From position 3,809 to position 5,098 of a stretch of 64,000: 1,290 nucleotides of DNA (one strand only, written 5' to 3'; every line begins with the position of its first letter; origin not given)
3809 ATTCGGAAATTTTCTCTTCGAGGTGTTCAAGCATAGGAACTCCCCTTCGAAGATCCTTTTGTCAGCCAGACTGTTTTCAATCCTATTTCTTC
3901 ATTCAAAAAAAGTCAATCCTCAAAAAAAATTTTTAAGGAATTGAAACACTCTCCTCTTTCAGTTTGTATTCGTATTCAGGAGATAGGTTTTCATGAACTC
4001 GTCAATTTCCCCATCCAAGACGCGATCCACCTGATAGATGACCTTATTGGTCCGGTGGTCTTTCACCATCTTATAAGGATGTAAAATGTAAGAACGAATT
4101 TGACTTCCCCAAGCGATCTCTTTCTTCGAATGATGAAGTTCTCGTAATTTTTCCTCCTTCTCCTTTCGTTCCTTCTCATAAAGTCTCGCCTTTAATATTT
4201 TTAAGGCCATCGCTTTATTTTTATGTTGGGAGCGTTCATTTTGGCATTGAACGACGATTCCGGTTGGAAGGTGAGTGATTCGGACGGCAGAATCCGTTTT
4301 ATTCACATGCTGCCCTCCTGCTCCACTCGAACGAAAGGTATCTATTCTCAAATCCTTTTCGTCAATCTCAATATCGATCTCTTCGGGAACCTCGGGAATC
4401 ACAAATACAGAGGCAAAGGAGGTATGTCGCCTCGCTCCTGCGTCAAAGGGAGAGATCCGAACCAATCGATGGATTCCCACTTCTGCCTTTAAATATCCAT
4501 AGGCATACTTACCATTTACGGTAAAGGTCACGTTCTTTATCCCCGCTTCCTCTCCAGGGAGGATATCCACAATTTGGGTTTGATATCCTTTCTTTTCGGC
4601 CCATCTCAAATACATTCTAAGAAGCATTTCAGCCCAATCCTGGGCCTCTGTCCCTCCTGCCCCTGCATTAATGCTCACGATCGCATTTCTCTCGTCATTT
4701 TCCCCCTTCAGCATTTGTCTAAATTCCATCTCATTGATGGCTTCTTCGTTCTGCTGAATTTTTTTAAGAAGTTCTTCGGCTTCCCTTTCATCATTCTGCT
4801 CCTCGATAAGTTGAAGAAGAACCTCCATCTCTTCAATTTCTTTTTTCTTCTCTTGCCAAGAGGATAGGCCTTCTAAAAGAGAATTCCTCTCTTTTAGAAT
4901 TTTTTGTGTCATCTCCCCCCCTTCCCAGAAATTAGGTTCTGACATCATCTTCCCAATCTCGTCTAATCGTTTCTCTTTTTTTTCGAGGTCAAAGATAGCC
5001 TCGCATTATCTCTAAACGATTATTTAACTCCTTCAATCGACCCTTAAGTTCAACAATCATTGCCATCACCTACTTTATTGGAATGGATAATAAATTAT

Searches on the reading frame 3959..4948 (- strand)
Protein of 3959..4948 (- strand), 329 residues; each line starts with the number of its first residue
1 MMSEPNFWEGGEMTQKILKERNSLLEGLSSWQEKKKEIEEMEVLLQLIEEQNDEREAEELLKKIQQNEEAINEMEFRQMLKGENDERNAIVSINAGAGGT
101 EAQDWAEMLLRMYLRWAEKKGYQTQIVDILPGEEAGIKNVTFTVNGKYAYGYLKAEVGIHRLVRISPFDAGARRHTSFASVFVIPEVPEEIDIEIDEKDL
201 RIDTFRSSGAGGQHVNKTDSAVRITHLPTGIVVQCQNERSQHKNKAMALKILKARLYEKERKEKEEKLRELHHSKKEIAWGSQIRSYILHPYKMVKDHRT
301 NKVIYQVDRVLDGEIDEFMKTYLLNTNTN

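Call 22: search_protein_families(library=pfam, proteins=[window:3959-4948:-], max_evalue=0.00001)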
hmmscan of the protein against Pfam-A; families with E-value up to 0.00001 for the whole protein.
window:3959-4948:- (329 aa): 2 families
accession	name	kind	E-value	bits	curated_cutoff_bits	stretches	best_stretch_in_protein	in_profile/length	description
PF03462.23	PCRF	-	4.9e-56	190.1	24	1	2-181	12-194/194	PCRF domain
PF00472.26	RF-1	-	2.1e-47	160.3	35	1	189-299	1-116/116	RF-1 domain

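Call 31: search_protein_families(library=ncbifam, proteins=[window:3959-4948:-], max_evalue=0.00001)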
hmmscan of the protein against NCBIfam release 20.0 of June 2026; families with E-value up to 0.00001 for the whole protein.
window:3959-4948:- (329 aa): 5 families
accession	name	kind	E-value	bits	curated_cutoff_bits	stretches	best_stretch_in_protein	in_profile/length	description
TIGR00020.2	prfB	exception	2.2e-152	507.1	370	1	2-323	31-352/353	peptide chain release factor 2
NF001859.2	PRK00591.1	equivalog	1e-87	294.5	400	1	2-325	15-341/347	peptide chain release factor 1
TIGR00019.1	prfA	equivalog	7.3e-86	288.3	423.25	1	13-322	35-346/361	peptide chain release factor 1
TIGR03072.1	release_prfH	equivalog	8.3e-36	123.4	166.65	1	92-286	4-194/200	peptide chain release factor H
NF006718.0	PRK09256.1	equivalog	4.5e-13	49.1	100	1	192-225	9-42/140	alternative ribosome rescue aminoacyl-tRNA hydrolase ArfB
